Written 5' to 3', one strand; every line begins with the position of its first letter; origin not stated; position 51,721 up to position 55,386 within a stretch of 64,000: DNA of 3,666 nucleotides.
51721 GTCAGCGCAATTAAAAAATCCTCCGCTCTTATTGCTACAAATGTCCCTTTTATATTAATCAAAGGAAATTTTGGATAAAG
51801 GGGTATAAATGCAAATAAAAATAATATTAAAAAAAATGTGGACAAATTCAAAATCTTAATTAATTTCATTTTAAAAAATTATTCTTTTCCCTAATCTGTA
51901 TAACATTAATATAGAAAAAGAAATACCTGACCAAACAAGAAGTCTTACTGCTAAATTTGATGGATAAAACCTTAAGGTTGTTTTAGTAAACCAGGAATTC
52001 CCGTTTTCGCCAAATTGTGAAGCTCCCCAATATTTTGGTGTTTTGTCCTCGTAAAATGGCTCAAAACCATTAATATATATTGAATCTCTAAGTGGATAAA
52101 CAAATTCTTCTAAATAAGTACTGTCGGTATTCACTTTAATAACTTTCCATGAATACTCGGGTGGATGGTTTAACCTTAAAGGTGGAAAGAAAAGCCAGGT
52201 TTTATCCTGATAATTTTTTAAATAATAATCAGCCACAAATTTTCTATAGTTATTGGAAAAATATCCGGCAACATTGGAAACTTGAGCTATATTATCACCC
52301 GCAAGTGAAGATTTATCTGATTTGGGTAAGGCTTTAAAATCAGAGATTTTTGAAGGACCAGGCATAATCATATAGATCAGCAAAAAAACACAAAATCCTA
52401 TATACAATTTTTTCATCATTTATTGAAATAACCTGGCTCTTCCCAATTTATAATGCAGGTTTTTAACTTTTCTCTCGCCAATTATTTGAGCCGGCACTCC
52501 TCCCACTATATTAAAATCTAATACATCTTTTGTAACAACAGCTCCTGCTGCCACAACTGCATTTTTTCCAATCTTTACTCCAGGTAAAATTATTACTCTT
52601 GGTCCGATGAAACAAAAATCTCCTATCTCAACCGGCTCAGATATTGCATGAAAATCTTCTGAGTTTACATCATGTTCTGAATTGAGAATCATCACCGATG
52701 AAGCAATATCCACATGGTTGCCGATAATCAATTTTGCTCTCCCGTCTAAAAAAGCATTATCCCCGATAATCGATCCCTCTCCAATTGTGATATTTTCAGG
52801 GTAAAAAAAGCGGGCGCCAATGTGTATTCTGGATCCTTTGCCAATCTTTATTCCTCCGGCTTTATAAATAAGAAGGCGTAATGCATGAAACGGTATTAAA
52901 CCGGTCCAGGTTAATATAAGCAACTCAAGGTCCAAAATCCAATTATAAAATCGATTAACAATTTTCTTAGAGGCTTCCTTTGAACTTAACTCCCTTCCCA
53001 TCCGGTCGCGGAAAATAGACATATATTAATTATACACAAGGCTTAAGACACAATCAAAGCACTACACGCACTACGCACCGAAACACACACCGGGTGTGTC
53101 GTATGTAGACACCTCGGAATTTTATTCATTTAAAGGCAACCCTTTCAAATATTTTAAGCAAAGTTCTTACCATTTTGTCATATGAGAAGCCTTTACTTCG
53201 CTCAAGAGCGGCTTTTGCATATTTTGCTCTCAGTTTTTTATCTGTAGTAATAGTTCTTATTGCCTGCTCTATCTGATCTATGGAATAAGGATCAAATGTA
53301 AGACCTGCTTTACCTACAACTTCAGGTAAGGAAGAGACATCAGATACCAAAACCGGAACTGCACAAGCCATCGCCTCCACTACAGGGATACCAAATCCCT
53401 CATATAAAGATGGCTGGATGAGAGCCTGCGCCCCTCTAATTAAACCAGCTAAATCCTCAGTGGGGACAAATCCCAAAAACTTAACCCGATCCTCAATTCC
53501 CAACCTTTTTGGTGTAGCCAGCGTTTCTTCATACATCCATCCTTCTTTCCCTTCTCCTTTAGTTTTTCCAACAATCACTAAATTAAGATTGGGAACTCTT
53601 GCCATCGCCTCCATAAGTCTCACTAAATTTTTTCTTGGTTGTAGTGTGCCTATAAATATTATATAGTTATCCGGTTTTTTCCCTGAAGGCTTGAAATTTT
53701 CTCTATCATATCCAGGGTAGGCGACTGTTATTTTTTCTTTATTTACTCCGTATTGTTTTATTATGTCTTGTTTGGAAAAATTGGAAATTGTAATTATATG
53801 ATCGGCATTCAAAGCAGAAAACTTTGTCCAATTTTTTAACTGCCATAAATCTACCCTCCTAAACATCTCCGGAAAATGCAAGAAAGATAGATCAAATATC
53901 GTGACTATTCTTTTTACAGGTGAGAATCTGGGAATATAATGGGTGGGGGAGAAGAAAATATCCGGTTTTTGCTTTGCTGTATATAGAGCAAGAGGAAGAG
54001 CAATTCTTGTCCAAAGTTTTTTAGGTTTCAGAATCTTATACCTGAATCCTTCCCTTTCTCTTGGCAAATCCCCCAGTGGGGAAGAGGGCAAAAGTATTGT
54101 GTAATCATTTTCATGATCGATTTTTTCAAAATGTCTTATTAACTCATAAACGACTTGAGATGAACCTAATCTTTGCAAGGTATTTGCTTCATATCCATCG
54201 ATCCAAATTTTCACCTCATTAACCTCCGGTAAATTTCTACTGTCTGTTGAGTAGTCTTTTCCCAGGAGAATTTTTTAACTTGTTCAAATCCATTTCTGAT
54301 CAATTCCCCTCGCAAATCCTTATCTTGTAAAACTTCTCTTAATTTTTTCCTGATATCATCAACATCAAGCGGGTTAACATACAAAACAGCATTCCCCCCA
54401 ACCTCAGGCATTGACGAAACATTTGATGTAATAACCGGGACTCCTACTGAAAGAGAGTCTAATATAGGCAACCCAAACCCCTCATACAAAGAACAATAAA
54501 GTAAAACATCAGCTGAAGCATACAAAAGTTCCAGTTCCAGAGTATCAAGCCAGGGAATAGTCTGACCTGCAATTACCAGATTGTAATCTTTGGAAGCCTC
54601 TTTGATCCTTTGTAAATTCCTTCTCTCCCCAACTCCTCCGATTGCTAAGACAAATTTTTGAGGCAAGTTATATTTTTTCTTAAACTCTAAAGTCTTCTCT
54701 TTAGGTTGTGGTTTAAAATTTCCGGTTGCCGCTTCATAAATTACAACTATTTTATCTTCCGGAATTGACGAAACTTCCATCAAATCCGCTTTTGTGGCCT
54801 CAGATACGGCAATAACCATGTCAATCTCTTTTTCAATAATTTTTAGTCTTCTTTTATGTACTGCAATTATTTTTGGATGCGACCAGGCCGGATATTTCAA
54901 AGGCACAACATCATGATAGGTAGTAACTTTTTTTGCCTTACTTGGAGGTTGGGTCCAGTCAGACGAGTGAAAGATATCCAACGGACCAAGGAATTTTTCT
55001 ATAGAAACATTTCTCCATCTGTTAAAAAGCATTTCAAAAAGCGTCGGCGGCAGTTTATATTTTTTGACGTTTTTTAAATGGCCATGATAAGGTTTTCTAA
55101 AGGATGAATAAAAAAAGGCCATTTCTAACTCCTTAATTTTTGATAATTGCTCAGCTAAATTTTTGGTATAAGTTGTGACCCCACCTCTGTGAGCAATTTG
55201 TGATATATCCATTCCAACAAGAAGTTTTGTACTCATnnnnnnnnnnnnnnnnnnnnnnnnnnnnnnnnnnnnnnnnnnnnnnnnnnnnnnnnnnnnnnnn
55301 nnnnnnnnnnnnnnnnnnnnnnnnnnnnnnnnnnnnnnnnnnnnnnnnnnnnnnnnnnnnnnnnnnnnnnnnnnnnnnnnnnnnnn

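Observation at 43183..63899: Large polyprenyl-phosphate-sugar-dependent envelope glycosylation locus (GT-C enzymes plus DPM1-like synthase plus flippases plus Wzy_C)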

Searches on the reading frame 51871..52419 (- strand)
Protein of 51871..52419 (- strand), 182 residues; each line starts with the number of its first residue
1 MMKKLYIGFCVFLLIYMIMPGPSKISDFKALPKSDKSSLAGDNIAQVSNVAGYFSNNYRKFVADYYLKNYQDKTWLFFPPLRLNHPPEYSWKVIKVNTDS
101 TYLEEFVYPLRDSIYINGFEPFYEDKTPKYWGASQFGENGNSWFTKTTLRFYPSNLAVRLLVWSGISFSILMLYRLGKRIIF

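Call 3: search_protein_families(library=pfam, proteins=[window:51871-52419:-], max_evalue=0.01)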
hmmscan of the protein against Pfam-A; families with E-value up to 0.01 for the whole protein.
window:51871-52419:- (182 aa): 0 families

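Call 7: search_protein_families(library=ncbifam, proteins=[window:51871-52419:-], max_evalue=0.01)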
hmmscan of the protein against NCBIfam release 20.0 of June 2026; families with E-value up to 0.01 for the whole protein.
window:51871-52419:- (182 aa): 0 families

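Call 42: search_protein_families(library=pfam, proteins=[window:51871-52419:-], max_evalue=1)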
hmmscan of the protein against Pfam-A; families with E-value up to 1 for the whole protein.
window:51871-52419:- (182 aa): 1 family
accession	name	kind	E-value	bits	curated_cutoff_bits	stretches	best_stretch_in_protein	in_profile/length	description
PF19447.4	DUF5985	-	0.11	13.2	27.3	1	149-176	21-47/86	Family of unknown function (DUF5985)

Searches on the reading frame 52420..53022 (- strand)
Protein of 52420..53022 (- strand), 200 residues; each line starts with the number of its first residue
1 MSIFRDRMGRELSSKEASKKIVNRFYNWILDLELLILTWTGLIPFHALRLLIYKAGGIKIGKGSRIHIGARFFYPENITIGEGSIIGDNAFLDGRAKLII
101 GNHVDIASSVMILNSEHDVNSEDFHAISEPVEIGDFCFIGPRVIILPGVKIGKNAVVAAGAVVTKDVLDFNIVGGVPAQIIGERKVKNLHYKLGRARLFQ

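Call 3: search_protein_families(library=pfam, proteins=[window:52420-53022:-], max_evalue=0.01)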
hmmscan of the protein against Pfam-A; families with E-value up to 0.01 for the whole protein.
window:52420-53022:- (200 aa): 3 families
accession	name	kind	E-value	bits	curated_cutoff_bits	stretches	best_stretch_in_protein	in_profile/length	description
PF00132.30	Hexapep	-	3.5e-17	61.7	27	1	131-165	2-36/36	Bacterial transferase hexapeptide (six repeats)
PF14602.12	Hexapep_2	-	3.6e-10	39.8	27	1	130-165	1-34/34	Hexapeptide repeat of succinyl-transferase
PF25084.1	LbH_EIF2B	-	8.8e-06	26.1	54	1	75-167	19-97/105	EIF2B subunit epsilon LbH domain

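Call 7: search_protein_families(library=ncbifam, proteins=[window:52420-53022:-], max_evalue=0.01)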
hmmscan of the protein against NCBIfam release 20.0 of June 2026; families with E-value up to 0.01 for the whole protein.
window:52420-53022:- (200 aa): 45 families (the best 25 are shown)
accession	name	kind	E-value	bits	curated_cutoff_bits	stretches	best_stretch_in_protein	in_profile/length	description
NF007797.0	PRK10502.1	subfamily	9.4e-32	110.1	192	1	34-186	30-181/183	WcaF family extracellular polysaccharide biosynthesis acetyltransferase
NF038307.1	EPS_acetyl_HpsU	equivalog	6.4e-22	78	305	1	42-179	36-173/178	hormogonium polysaccharide biosynthesis acetyltransferase HpsU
TIGR04008.1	WcaF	equivalog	9.9e-21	74.4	326.3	1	35-184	30-178/180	colanic acid biosynthesis acetyltransferase WcaF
TIGR03532.1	DapD_Ac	equivalog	4.7e-19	68.9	231.75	1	59-186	100-216/231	2,3,4,5-tetrahydropyridine-2,6-dicarboxylate N-acetyltransferase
NF007240.0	PRK09677.1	equivalog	5.3e-18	65.2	243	1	99-187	87-187/192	putative lipopolysaccharide biosynthesis O-acetyl transferase WbbJ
NF007499.0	PRK10092.1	equivalog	1e-17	64.5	314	1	71-181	67-180/183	maltose O-acetyltransferase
NF058585.1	HptprglPActTf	PfamEq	1.5e-17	63.7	300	2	130-187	106-163/172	heptaprenylglyceryl phosphate O-acetyltransferase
TIGR03308.1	phn_thr-fam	hypoth_equivalog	5.8e-17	62.2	201.65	1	128-190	106-168/204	phosphonate metabolim protein, transferase hexapeptide repeat family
TIGR03570.1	NeuD_NnaD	subfamily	1.3e-16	60.8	160.8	1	76-179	98-202/202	NeuD/PglB/VioB family sugar acetyltransferase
NF007076.0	PRK09527.1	equivalog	1.6e-16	60.3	347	1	59-191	57-192/203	galactoside O-acetyltransferase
NF000311.1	Vat_ABCDEFH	equivalog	5.3e-15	55.5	300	1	129-188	109-168/201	Vat family streptogramin A O-acetyltransferase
NF000490.1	chloram_CatB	equivalog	3.1e-13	49.5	350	1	123-184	103-164/210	type B chloramphenicol O-acetyltransferase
NF000101.1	stregram_VatA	exception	6.1e-13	48.9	450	1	127-184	115-172/219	streptogramin A O-acetyltransferase Vat(A)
NF033468.1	stregram_VatI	exception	1.2e-12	48.1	415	1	131-186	113-168/208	streptogramin A O-acetyltransferase Vat(I)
NF000097.1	stregram_VatC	exception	4.3e-12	46.4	425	1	129-188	117-176/212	streptogramin A O-acetyltransferase Vat(C)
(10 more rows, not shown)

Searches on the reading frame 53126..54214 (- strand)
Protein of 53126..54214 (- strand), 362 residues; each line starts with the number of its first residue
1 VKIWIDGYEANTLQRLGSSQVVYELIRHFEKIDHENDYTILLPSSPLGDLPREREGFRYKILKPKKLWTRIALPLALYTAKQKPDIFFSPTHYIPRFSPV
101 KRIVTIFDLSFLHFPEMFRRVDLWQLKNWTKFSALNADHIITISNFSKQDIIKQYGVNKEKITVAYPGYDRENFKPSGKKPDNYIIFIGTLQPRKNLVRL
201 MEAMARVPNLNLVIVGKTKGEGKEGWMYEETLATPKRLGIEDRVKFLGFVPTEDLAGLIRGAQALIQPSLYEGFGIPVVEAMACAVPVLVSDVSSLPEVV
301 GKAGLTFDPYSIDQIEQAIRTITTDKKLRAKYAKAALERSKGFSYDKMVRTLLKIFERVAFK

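Call 3: search_protein_families(library=pfam, proteins=[window:53126-54214:-], max_evalue=0.01)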
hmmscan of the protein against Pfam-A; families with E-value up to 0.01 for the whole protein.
window:53126-54214:- (362 aa): 5 families
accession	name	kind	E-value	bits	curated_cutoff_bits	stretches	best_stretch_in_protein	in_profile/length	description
PF00534.26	Glycos_transf_1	-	1.2e-38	132.8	26.4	1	172-337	4-170/172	Glycosyl transferases group 1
PF13692.12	Glyco_trans_1_4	-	1.5e-28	100.3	27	1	183-325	2-142/142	Glycosyl transferases group 1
PF13439.12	Glyco_transf_4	-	1.3e-13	51.8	28.5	1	17-172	3-169/170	Glycosyltransferase Family 4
PF13524.12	Glyco_trans_1_2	-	4.1e-12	46.7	25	1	199-353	4-143/144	Glycosyl transferase-like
PF20706.3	GT4-conflict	-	1.3e-09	38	26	1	159-326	171-340/385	Family 4 Glycosyltransferase in conflict systems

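Call 20: search_protein_families(library=ncbifam, proteins=[window:53126-54214:-], max_evalue=0.00001)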
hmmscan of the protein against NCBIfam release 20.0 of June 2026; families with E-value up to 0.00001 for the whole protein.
window:53126-54214:- (362 aa): 28 families (the best 25 are shown)
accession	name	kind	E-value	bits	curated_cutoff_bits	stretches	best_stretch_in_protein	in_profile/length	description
TIGR03449.1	mycothiol_MshA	equivalog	4.6e-28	98.2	462.5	1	136-359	164-403/406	D-inositol-3-phosphate glycosyltransferase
NF041010.1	glycosy_Agl16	equivalog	1.7e-25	89.7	575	1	135-358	132-350/352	glycosylation protein Agl16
TIGR02149.1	glgA_Coryne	subfamily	1e-23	84.1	302.4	1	124-359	131-390/391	glycogen synthase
TIGR04047.1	MSMEG_0565_glyc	hypoth_equivalog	1.2e-23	83.9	259.85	1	125-357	127-372/373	MSMEG_0565 family glycosyltransferase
NF050063.1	ProtGlycPglJ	equivalog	6.9e-20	71.6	500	1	134-355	142-362/363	N-acetylgalactosamine-N,N'-diacetylbacillosaminyl-diphospho-undecaprenol 4-alpha-N-acetylgalactosaminyltransferase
TIGR03999.1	thiol_BshA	equivalog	3.3e-19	69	273.7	1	126-359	134-373/375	N-acetyl-alpha-D-glucosaminyl L-malate synthase BshA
NF041876.1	EPS_EpsE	equivalog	8.1e-19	68.1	400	1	158-339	184-375/389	exopolysaccharide biosynthesis GT4 family glycosyltransferase EpsE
TIGR03088.1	stp2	hypoth_equivalog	5.6e-18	65.1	409.05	1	138-359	138-373/374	TIGR03088 family PEP-CTERM/XrtA system glycosyltransferase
NF007396.0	PRK09922.1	equivalog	8.9e-16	57.7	385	1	135-346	134-344/361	lipopolysaccharide 1,6-galactosyltransferase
NF038295.1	EPS_HpsP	equivalog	1.5e-15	57.1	550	1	145-359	173-387/388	hormogonium polysaccharide biosynthesis glycosyltransferase HpsP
NF038298.1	EPS_HpsO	equivalog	1.6e-15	56.8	575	1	139-357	148-385/388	hormogonium polysaccharide biosynthesis glycosyltransferase HpsO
NF053513.1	Gtran_IagA_BgsA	equivalog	2.8e-15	56.2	460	1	126-359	95-331/333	LTA glycolipid anchor biosynthesis glycosyltransferase, IagA/BgsA family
NF053787.1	GlcN_PG_synth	equivalog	3.1e-15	55.9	480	1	183-359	198-359/361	N-acetylglucosaminyl phosphatidylglycerol synthase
NF047684.1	TeichurnBiosyTuaC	equivalog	1.5e-13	50.4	550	1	183-357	220-387/391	teichuronic acid biosynthesis protein TuaC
NF046085.1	XrtY_assoc_Gly1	equivalog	2.1e-13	49.9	400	1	135-359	159-384/387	XrtY-associated glycosyltransferase XYAG1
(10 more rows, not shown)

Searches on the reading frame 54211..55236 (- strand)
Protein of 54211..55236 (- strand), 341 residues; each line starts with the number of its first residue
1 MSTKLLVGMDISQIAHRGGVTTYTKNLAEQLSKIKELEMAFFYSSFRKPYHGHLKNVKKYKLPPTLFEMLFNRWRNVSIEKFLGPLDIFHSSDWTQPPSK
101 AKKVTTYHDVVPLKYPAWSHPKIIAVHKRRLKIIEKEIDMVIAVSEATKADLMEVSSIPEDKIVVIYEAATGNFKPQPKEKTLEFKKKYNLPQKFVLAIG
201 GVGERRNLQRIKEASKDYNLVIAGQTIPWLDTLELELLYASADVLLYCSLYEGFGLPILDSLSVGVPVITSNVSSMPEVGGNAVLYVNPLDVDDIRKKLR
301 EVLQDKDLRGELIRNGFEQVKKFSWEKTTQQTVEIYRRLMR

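Call 4: search_protein_families(library=pfam, proteins=[window:54211-55236:-], max_evalue=0.01)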
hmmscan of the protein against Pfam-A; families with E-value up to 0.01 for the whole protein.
window:54211-55236:- (341 aa): 5 families
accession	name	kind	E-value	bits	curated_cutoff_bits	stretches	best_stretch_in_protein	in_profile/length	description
PF00534.26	Glycos_transf_1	-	2.3e-19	70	26.4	1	188-318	41-171/172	Glycosyl transferases group 1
PF13692.12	Glyco_trans_1_4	-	2.1e-14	54.4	27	1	194-305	33-142/142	Glycosyl transferases group 1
PF13439.12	Glyco_transf_4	-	3.5e-14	53.6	28.5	1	18-167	2-163/170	Glycosyltransferase Family 4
PF13524.12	Glyco_trans_1_2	-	5.1e-07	30.2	25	1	208-331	6-141/144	Glycosyl transferase-like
PF20706.3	GT4-conflict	-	5.2e-05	22.8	26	1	233-274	273-314/385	Family 4 Glycosyltransferase in conflict systems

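Call 20: search_protein_families(library=ncbifam, proteins=[window:54211-55236:-], max_evalue=0.00001)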
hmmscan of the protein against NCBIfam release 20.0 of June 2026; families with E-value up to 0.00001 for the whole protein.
window:54211-55236:- (341 aa): 22 families
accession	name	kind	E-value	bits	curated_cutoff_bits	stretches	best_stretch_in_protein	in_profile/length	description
TIGR04047.1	MSMEG_0565_glyc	hypoth_equivalog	1.2e-22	80.6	259.85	1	230-338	265-373/373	MSMEG_0565 family glycosyltransferase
TIGR02149.1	glgA_Coryne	subfamily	2e-18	66.7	302.4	2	231-339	273-390/391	glycogen synthase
TIGR03999.1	thiol_BshA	equivalog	3.4e-16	59.2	273.7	1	233-340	264-374/375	N-acetyl-alpha-D-glucosaminyl L-malate synthase BshA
NF038295.1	EPS_HpsP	equivalog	5.7e-13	48.6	550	1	185-339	231-387/388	hormogonium polysaccharide biosynthesis glycosyltransferase HpsP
TIGR04157.1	glyco_rSAM_CFB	subfamily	1.8e-12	47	400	1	122-212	154-246/406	TIGR04157 family glycosyltransferase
NF053787.1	GlcN_PG_synth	equivalog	1.5e-11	43.8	480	1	230-340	250-360/361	N-acetylglucosaminyl phosphatidylglycerol synthase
TIGR03449.1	mycothiol_MshA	equivalog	2.2e-11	43.3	462.5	1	234-340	296-404/406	D-inositol-3-phosphate glycosyltransferase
NF046085.1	XrtY_assoc_Gly1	equivalog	3.6e-11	42.5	400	1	185-340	228-385/387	XrtY-associated glycosyltransferase XYAG1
NF007396.0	PRK09922.1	equivalog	1.6e-10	40.4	385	1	13-319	11-341/361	lipopolysaccharide 1,6-galactosyltransferase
NF047880.1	glyco_SdgA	exception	3.8e-10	38.9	800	1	199-330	351-481/488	serine-aspartate repeat adhesin O-glycosyltransferase SdgA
NF041010.1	glycosy_Agl16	equivalog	3.9e-10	39.1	575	1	102-339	106-351/352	glycosylation protein Agl16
TIGR03088.1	stp2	hypoth_equivalog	9.7e-10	38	409.05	1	124-339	155-373/374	TIGR03088 family PEP-CTERM/XrtA system glycosyltransferase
NF047684.1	TeichurnBiosyTuaC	equivalog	2.3e-09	36.7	550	1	147-340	204-390/391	teichuronic acid biosynthesis protein TuaC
NF049988.1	MGlcDAGSynMgs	equivalog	2.6e-09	36.9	400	1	154-340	205-388/398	alpha-monoglucosyldiacylglycerol synthase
NF038229.1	Glyco4_Geo_Pelo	equivalog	6.7e-09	35.2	400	1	234-340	230-337/338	GPMC system family 4 glycosyltransferase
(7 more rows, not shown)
